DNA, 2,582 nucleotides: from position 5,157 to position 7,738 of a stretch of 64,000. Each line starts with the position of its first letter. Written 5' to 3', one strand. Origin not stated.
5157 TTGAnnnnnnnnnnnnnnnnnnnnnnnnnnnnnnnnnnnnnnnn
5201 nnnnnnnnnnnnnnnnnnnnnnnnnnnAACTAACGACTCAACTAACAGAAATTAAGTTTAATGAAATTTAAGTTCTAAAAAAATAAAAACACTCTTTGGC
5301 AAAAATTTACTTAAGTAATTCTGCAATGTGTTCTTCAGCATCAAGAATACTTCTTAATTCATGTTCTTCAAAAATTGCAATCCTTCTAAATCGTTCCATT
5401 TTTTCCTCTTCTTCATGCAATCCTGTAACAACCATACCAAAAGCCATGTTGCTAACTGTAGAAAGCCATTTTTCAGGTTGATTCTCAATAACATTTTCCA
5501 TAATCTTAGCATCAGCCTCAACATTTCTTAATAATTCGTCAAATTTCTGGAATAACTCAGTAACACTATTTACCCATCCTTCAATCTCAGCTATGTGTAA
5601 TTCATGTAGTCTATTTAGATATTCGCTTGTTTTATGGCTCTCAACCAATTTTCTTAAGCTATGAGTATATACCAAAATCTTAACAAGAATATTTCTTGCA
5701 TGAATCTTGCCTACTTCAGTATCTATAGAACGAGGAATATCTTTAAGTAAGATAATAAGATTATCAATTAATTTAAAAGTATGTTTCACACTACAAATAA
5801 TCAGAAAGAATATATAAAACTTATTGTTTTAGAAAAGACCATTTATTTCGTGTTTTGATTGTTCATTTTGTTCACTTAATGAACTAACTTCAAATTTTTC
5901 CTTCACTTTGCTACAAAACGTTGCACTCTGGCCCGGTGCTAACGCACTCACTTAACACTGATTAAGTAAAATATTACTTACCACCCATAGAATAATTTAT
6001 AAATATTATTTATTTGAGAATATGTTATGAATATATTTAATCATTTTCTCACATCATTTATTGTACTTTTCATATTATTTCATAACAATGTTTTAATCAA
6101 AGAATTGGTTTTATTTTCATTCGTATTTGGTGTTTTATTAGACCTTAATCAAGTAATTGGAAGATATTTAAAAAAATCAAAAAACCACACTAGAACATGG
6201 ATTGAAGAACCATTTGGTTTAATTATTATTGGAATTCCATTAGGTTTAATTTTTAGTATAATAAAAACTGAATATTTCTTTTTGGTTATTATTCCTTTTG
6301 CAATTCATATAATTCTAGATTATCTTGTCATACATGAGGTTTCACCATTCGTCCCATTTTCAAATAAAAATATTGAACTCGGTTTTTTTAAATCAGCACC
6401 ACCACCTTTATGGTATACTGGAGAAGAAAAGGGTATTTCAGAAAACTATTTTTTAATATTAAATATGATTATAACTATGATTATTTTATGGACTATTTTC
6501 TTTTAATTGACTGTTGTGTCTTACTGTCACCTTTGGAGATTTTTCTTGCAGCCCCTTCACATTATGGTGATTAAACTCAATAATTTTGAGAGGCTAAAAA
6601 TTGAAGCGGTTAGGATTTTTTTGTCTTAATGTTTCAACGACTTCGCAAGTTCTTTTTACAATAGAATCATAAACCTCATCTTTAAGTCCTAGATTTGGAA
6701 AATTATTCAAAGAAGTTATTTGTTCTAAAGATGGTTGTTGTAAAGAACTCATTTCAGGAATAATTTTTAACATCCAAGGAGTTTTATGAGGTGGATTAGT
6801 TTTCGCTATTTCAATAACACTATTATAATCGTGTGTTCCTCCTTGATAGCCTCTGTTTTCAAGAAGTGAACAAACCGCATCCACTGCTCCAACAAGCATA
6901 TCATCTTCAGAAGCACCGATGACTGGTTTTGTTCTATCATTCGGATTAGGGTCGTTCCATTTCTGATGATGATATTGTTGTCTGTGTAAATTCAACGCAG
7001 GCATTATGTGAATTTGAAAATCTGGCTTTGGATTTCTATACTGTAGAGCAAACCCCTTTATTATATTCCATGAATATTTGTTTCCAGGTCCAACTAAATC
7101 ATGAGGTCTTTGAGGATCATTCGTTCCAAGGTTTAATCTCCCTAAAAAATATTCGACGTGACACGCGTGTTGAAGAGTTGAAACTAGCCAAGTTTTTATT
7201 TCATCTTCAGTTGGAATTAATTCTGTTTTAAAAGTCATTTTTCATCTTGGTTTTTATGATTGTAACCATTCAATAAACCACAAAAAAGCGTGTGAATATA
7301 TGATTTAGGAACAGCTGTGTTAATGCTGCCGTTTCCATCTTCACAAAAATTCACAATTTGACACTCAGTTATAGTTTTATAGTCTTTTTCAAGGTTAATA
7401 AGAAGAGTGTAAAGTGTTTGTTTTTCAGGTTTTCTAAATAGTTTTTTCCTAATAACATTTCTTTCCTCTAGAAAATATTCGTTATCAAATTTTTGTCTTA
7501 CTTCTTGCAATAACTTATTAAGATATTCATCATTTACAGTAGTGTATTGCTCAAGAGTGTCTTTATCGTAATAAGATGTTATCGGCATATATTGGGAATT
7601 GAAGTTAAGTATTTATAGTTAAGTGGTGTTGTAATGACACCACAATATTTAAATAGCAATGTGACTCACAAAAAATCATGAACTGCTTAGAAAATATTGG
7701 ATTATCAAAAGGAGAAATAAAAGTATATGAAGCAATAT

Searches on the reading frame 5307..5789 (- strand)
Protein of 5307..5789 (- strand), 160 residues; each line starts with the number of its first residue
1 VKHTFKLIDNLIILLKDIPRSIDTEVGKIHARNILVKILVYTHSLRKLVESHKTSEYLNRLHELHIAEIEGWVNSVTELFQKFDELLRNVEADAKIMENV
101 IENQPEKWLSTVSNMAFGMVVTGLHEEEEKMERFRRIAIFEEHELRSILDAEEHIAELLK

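Call 3: search_protein_families(library=pfam, proteins=[window:5307-5789:-], max_evalue=0.01)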
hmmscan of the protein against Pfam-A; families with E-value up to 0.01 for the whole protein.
window:5307-5789:- (160 aa): 0 families

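Call 36: search_protein_families(library=ncbifam, proteins=[window:5307-5789:-], max_evalue=0.1)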
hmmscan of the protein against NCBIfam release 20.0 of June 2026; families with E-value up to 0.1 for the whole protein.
window:5307-5789:- (160 aa): 2 families
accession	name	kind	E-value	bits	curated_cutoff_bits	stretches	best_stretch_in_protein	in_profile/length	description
NF033730.0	borfam54_3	equivalog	0.0006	19.1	30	1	53-116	211-274/292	complement regulator-acquiring protein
TIGR00831.1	a_cpa1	equivalog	0.021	13.4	279.6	1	31-142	386-491/525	Na+/H+ antiporter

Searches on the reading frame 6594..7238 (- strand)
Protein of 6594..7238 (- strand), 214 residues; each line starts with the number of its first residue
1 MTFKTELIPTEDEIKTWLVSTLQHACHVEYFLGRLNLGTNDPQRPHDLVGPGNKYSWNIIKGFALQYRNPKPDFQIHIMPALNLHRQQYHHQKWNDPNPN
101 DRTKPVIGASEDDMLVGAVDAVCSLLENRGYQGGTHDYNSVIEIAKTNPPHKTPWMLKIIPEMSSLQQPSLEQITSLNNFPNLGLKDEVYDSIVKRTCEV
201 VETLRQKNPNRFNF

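Call 3: search_protein_families(library=pfam, proteins=[window:6594-7238:-], max_evalue=0.01)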
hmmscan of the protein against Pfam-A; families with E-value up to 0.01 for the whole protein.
window:6594-7238:- (214 aa): 0 families

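Call 35: find_homologous_proteins(query=window:6594-7238:-, max_evalue=0.001)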
Query window:6594-7238:- (214 aa): 134 proteins with E <= 0.001 among 290 candidates; the best 120 are listed.
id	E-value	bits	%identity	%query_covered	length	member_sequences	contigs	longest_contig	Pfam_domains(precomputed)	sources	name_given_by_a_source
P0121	1.7e-146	504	100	100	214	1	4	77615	-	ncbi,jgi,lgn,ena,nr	ncbi:MAG: hypothetical protein ABIC91_03385 [Nanoarchaeota archaeon]|nr:hypothetical protein [Nanoar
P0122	2.2e-114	399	81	94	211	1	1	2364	-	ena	-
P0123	6.3e-114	397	81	93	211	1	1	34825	-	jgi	jgi:hypothetical protein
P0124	2.2e-110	386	78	94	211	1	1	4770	-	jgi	jgi:hypothetical protein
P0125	2.3e-110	385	78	94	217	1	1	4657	-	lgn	-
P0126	1.7e-107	376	75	94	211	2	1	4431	-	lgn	-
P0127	2.4e-106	372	76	94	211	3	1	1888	-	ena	-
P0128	2.5e-102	359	72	95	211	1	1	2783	-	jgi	jgi:hypothetical protein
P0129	3.4e-102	359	71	96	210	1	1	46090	-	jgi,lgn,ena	-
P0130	1.4e-101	357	73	93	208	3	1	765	-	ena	-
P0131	4.5e-101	355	71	97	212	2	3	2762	-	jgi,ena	-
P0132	9.7e-101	354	72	94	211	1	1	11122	-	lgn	-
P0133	1.6e-99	350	71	97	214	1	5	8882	-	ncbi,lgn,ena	ncbi:MAG: hypothetical protein AABY32_06110 [Nanoarchaeota archaeon]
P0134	6.4e-98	345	70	94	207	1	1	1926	-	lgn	-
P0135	4.7e-97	342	66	93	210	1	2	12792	-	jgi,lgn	-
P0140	4.0e-93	329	66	93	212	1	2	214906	-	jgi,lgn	jgi:hypothetical protein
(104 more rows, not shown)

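Call 36: search_protein_families(library=ncbifam, proteins=[window:6594-7238:-], max_evalue=0.1)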
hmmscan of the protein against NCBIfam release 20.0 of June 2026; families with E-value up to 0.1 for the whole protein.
window:6594-7238:- (214 aa): 0 families

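Call 37: find_encoding_contigs(protein=P0123, flank=4000, max_places=2)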
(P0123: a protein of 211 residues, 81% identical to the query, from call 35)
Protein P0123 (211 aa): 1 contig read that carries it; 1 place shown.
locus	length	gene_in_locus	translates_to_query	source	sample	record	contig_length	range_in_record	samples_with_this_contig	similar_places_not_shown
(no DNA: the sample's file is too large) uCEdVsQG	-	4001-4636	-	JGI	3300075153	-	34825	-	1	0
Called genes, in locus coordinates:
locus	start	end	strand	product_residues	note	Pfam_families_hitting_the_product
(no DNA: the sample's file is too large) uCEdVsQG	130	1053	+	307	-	PF00293:NUDIX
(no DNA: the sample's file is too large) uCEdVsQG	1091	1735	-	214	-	-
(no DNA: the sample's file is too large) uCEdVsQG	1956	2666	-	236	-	-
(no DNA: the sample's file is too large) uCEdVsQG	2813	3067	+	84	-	-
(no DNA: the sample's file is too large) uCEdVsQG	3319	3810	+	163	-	-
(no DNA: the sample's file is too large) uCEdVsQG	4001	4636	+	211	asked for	-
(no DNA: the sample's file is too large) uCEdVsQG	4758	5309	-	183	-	-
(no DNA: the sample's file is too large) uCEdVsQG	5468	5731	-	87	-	PF03819:MazG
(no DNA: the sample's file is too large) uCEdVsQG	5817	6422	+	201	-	PF00856:SET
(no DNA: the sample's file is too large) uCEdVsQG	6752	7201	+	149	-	-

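Call 38: find_encoding_contigs(protein=P0129, flank=4000, max_places=2)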
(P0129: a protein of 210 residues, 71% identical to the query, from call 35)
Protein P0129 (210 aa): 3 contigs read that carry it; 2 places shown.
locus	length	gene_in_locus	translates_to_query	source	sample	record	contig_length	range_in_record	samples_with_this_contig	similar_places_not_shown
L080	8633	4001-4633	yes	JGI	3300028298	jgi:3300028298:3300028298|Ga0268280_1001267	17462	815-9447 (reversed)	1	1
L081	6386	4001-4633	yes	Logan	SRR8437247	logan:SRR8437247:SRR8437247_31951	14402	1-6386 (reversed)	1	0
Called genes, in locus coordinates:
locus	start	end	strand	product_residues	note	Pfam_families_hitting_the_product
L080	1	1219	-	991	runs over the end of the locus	PF14890:Intein_splicing, PF14528:LAGLIDADG_3 (faint), PF22910:EDR4-like_1st (faint)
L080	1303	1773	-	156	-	-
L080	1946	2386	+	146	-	-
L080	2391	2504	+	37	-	-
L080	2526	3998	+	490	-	PF13487:HD_5, PF01966:HD, PF01874:CitG (weak)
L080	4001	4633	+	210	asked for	-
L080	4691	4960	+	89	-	-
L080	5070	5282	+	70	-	-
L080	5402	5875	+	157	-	-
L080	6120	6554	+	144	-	PF01936:NYN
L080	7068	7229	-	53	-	-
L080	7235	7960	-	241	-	-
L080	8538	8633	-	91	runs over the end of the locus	-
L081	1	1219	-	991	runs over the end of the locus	PF14890:Intein_splicing, PF14528:LAGLIDADG_3 (faint), PF22910:EDR4-like_1st (faint)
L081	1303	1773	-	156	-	-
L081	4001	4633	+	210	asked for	-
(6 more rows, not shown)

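Call 39: find_encoding_contigs(protein=P0140, flank=4000, max_places=2)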
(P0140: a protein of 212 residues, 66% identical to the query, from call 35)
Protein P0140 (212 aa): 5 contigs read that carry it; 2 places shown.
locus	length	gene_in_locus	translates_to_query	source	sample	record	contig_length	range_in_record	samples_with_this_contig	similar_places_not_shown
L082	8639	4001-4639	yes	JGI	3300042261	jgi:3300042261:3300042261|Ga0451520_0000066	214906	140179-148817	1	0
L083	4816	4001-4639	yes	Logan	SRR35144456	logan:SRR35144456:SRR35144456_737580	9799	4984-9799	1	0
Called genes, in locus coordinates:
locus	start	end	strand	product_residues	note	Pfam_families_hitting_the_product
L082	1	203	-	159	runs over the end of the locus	-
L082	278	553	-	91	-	PF02943:FeThRed_B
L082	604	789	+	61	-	PF12797:Fer4_2 (weak), PF12838:Fer4_7 (faint), PF14697:Fer4_21 (weak), PF00037:Fer4, PF12837:Fer4_6 (weak), PF13459:Fer4_15, PF13370:Fer4_13, PF12800:Fer4_4 (weak), +1 more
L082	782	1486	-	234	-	PF02223:Thymidylate_kin (faint)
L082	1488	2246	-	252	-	-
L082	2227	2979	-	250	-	PF18765:Polbeta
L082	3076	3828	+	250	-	PF01978:TrmB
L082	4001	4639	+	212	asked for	-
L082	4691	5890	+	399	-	PF01136:Peptidase_U32, PF03144:GTP_EFTU_D2 (weak)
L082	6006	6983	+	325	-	PF13793:Pribosyltran_N, PF00156:Pribosyltran, PF14572:Pribosyl_synth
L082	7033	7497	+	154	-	-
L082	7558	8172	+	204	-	PF01066:CDP-OH_P_transf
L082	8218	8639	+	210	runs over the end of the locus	-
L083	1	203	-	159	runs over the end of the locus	-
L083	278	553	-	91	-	PF02943:FeThRed_B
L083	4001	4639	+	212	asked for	-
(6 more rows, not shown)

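Call 50: search_solved_structures(query=A2, max_evalue=5)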
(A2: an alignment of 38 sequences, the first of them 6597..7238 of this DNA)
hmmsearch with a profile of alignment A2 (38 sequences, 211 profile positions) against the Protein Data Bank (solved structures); distinct sequences matched with E-value up to 5: 1.
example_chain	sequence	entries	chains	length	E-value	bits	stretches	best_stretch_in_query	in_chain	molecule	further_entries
2p4k_A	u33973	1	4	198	0.82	12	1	77-139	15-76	Superoxide dismutase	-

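Call 55: predict_structure(alignment_id=A2)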
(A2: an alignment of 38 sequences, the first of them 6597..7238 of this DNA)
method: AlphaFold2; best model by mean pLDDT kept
length: 214 residues; sequences in the alignment: 38
mean_pLDDT: 95.4   pTM: 0.92
mean pLDDT of the five models: 95.4, 94.9, 94.6, 94.6, 94.6
residues with pLDDT >= 90: 194; 70-90: 16; 50-70: 4; < 50: 0
segments of 3 or more residues with pLDDT < 50: none
pLDDT, mean of each block of 10 residues (from residue 1): 79 97 98 98 97 97 96 95 97 97 98 98 92 90 98 98 98 97 98 98 91 78
secondary structure, 60 per line:
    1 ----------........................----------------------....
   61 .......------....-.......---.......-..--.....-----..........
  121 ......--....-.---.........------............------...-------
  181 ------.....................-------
elements in order: H11-34 H57-67 H74-77 H79-85 H89-95 E101-105 H111-126 H138-146 H153-164 H187-207

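Call 57: fold_search(model_id=the predicted structure, library=pdb)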
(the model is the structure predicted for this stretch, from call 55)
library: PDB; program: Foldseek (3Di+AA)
matches with E <= 10: 76; with E <= 0.001: 0
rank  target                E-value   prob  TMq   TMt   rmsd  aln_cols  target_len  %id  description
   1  4mcw_A                2.6e-01  0.35  0.27  0.17  15.6       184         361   14  Crystal structure of a HD-GYP domain (a cyclic-di-GMP phosphodiesterase) containing a tri-nuclear metal centre (released 2014-02-19)
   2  9rbz_A                2.9e-01  0.66  0.39  0.40   7.0       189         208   10  DvhD, HD-GYP domain, c-di-GMP-bound (released 2026-03-04)
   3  8q2n_C                1.0e+00  0.05  0.18  0.15  14.9       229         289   10  Cas1-Cas2 CRISPR integrase bound to prespacer and target DNA, Streptococcus thermophilus DGCC 7710 CRISPR3 system (released 2024-08-14)
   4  9rbz_D                1.1e+00  0.33  0.40  0.41   7.5       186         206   10  DvhD, HD-GYP domain, c-di-GMP-bound (released 2026-03-04)
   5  4mcw_B                1.3e+00  0.14  0.27  0.17  15.3       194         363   15  Crystal structure of a HD-GYP domain (a cyclic-di-GMP phosphodiesterase) containing a tri-nuclear metal centre (released 2014-02-19)
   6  5zb0_A                1.7e+00  0.04  0.13  0.14  16.6       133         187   14  Crystal structure of thymidylate kinase in complex with ADP and TDP from thermus thermophilus HB8 (released 2018-12-19)
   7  5dqw_A                1.8e+00  0.04  0.17  0.18  18.7       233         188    9  The crystal structure of Bacillus subtilis YpgQ in complex with ADP (released 2016-04-27)
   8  9h6t_C                1.8e+00  0.03  0.17  0.15  15.3       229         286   11  Partial Cas1-Cas2 CRISPR integrase complex bound to a half-integration product, Streptococcus thermophilus DGCC 7710 C (released 2026-02-18)
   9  7ei1_H                1.8e+00  0.03  0.18  0.14  17.7       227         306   12  Structure of Pyrococcus furiosus Cas1Cas2 complex (released 2021-11-24)
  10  9rbz_B                2.4e+00  0.16  0.38  0.38   8.2       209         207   10  DvhD, HD-GYP domain, c-di-GMP-bound (released 2026-03-04)
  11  4xtk_C                2.4e+00  0.02  0.16  0.13  18.1       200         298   12  Structure of TM1797, a CAS1 protein from Thermotoga maritima (released 2015-02-11)
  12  4r8z_A                2.5e+00  0.15  0.31  0.31   8.8       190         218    8  Crystal Structure of PA4781 HD-GYP domain from Pseudomonas aeruginosa at 2.2A resolution showing a bi-metallic Ni ion  (released 2015-03-04)
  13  7cyf_A                2.8e+00  0.02  0.15  0.11  20.4       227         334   12  Cryo-EM structure of bicarbonate transporter SbtA in complex with PII-like signaling protein SbtB from Synechocystis s (released 2021-06-23)
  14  4ja3_A                3.4e+00  0.02  0.18  0.11  18.3       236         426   10  Partially occluded inward open conformation of the xylose transporter XylE from E. coli (released 2013-05-01)
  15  6s62_D                3.4e+00  0.02  0.15  0.08  19.2       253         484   10  Crystal structure of 2-methylcitrate dehydratase (PrpD) from Pseudomonas aeruginosa in apo form. (released 2020-10-14)
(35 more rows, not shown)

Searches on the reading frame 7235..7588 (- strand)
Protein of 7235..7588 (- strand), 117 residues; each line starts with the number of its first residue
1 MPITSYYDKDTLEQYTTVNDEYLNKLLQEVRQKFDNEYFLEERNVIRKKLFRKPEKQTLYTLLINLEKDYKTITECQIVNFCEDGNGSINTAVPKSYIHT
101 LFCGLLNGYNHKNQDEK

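Call 3: search_protein_families(library=pfam, proteins=[window:7235-7588:-], max_evalue=0.01)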
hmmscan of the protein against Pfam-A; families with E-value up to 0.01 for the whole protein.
window:7235-7588:- (117 aa): 0 families

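Call 36: search_protein_families(library=ncbifam, proteins=[window:7235-7588:-], max_evalue=0.1)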
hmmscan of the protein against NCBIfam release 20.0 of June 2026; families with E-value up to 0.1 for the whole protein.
window:7235-7588:- (117 aa): 1 family
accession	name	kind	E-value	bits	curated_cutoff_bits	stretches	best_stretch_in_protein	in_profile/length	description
TIGR02688.1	TIGR02688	equivalog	0.0015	17.2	329.3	1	11-104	32-124/449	BREX system Lon protease-like protein BrxL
